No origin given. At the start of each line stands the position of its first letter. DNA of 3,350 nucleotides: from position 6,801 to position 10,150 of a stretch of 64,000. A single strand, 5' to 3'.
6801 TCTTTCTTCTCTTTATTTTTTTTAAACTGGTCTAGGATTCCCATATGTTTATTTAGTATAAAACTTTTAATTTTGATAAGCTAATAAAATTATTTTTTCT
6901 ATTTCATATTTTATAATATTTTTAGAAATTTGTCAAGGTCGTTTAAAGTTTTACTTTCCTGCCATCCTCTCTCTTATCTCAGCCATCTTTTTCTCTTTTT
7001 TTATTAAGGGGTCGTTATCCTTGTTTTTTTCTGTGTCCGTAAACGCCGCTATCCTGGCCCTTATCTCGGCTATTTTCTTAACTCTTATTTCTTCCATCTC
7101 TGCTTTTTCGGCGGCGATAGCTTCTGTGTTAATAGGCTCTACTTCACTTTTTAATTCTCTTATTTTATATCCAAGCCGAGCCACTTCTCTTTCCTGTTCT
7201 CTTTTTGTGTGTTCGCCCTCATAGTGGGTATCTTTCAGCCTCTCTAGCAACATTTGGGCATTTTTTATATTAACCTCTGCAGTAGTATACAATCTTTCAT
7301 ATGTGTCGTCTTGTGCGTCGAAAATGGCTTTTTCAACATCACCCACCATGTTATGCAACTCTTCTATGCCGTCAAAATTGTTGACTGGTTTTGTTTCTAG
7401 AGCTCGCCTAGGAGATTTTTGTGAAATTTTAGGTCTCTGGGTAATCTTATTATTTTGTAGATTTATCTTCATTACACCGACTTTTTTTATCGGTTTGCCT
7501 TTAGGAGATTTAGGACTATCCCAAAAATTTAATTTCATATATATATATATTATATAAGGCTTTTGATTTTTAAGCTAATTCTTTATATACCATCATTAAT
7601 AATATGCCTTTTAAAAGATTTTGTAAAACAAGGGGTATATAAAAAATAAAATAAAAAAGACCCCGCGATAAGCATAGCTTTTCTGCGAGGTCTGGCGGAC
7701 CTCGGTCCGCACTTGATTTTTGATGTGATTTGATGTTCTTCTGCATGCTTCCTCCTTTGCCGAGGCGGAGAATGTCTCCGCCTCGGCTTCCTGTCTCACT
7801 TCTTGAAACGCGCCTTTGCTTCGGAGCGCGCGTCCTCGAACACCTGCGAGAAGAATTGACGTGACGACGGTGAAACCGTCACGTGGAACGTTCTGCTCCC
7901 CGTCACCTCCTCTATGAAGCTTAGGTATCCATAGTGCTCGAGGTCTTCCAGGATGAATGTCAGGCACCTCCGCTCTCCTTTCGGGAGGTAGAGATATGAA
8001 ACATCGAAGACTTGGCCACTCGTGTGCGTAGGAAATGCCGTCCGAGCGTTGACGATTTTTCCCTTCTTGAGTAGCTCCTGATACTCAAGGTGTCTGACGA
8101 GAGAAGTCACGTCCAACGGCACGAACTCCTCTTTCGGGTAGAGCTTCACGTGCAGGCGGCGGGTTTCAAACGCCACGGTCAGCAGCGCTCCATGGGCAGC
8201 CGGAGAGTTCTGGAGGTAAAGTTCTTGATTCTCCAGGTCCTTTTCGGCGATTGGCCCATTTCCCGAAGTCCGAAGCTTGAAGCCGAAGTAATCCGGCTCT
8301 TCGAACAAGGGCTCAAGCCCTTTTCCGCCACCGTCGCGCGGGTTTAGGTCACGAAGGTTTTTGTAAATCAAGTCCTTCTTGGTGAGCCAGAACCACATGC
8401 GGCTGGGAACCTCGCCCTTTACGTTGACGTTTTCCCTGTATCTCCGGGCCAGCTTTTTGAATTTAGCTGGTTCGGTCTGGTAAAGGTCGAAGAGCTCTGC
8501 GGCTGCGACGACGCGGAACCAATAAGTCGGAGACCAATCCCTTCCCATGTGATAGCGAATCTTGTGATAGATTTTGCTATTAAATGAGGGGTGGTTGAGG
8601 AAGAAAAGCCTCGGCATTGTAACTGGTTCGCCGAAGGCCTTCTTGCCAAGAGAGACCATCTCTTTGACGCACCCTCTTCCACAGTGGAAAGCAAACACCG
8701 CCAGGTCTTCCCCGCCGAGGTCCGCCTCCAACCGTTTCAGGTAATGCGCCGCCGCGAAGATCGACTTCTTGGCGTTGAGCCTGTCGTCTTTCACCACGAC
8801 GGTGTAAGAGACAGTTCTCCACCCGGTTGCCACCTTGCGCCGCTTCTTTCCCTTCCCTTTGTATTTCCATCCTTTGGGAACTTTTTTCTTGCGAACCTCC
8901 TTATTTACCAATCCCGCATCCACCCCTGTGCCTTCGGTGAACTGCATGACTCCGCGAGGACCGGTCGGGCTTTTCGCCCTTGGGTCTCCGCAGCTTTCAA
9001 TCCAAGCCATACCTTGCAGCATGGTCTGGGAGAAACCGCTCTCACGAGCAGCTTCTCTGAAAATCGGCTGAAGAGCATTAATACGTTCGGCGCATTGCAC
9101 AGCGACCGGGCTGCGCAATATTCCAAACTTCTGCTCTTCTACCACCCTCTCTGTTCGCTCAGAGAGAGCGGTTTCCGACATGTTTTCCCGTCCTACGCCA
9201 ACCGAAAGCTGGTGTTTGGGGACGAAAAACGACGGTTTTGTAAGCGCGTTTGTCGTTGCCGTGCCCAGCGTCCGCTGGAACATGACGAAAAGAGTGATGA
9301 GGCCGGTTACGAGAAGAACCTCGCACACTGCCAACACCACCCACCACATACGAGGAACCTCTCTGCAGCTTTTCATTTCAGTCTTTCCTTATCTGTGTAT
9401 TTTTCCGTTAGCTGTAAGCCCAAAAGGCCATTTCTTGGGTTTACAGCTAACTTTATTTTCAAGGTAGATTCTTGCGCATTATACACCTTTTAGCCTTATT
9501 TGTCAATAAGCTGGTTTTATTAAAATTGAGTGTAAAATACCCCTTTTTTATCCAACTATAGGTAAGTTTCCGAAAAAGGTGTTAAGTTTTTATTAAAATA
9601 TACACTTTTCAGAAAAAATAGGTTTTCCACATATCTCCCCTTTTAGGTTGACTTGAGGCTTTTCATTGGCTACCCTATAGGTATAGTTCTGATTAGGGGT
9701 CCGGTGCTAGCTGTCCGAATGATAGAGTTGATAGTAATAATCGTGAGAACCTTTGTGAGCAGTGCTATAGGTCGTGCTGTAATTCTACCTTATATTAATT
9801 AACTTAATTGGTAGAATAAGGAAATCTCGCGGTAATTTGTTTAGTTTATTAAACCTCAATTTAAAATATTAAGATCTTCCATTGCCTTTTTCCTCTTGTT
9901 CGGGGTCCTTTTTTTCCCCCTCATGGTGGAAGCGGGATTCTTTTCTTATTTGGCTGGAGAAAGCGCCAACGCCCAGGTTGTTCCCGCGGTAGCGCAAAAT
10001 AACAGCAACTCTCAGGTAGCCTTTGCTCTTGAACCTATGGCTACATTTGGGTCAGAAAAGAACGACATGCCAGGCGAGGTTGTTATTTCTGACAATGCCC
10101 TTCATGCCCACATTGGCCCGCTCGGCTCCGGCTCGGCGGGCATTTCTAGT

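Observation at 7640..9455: Single-gene GC-rich insert encoding a membrane-anchored lytic transglycosylase with its own hairpins and terminator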

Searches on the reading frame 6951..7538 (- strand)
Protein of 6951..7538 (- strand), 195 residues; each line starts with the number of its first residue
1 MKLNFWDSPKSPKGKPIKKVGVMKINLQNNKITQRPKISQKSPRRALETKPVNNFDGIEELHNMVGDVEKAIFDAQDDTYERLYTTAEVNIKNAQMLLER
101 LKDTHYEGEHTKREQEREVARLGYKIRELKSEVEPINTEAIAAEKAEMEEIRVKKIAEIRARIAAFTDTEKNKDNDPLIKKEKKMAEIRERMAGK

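Call 4: search_protein_families(library=pfam, proteins=[window:6951-7538:-], max_evalue=0.01)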
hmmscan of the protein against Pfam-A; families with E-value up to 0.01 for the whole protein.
window:6951-7538:- (195 aa): 0 families

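Call 51: search_protein_families(library=ncbifam, proteins=[window:6951-7538:-], max_evalue=0.01)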
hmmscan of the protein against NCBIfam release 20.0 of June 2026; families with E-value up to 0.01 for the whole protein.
window:6951-7538:- (195 aa): 0 families

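Call 60: search_protein_families(library=phrogs, proteins=[window:6951-7538:-], max_evalue=0.01)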
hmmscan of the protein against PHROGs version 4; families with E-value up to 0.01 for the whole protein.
window:6951-7538:- (195 aa): 1 family
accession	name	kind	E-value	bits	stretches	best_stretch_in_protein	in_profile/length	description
phrog_4876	-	unknown function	0.0054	17.4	1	61-136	133-210/226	-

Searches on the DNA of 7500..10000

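Call 74: search_rna_families(source=window, start=7500, end=10000, threshold=evalue, max_evalue=10, show_alignments=2)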
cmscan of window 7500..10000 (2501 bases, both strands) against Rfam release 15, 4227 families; matches with E-value up to 10: 5.
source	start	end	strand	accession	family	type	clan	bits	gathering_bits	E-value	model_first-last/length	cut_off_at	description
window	7971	8002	+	RF01371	CRISPR-DR58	Gene; CRISPR;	-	19.6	38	1.6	1-37/37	no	CRISPR RNA direct repeat element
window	9895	9962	+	RF02172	RFPL3-AS1_2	Gene; lncRNA;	-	16.7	40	0.32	1-71/71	no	RFPL3 antisense RNA 1 conserved region 2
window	8029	8072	+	RF00277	SNORD49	Gene; snRNA; snoRNA; CD-box;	CL00062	14.1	37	4.3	21-71/71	no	Small nucleolar RNA SNORD49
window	9407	9456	-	RF03031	ssnA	Cis-reg;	-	13.2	37.3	9.9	1-48/48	no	ssnA RNA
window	7893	7969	+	RF01973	H19_2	Gene; lncRNA;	-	13.1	50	4.3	1-69/69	no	H19 conserved region 2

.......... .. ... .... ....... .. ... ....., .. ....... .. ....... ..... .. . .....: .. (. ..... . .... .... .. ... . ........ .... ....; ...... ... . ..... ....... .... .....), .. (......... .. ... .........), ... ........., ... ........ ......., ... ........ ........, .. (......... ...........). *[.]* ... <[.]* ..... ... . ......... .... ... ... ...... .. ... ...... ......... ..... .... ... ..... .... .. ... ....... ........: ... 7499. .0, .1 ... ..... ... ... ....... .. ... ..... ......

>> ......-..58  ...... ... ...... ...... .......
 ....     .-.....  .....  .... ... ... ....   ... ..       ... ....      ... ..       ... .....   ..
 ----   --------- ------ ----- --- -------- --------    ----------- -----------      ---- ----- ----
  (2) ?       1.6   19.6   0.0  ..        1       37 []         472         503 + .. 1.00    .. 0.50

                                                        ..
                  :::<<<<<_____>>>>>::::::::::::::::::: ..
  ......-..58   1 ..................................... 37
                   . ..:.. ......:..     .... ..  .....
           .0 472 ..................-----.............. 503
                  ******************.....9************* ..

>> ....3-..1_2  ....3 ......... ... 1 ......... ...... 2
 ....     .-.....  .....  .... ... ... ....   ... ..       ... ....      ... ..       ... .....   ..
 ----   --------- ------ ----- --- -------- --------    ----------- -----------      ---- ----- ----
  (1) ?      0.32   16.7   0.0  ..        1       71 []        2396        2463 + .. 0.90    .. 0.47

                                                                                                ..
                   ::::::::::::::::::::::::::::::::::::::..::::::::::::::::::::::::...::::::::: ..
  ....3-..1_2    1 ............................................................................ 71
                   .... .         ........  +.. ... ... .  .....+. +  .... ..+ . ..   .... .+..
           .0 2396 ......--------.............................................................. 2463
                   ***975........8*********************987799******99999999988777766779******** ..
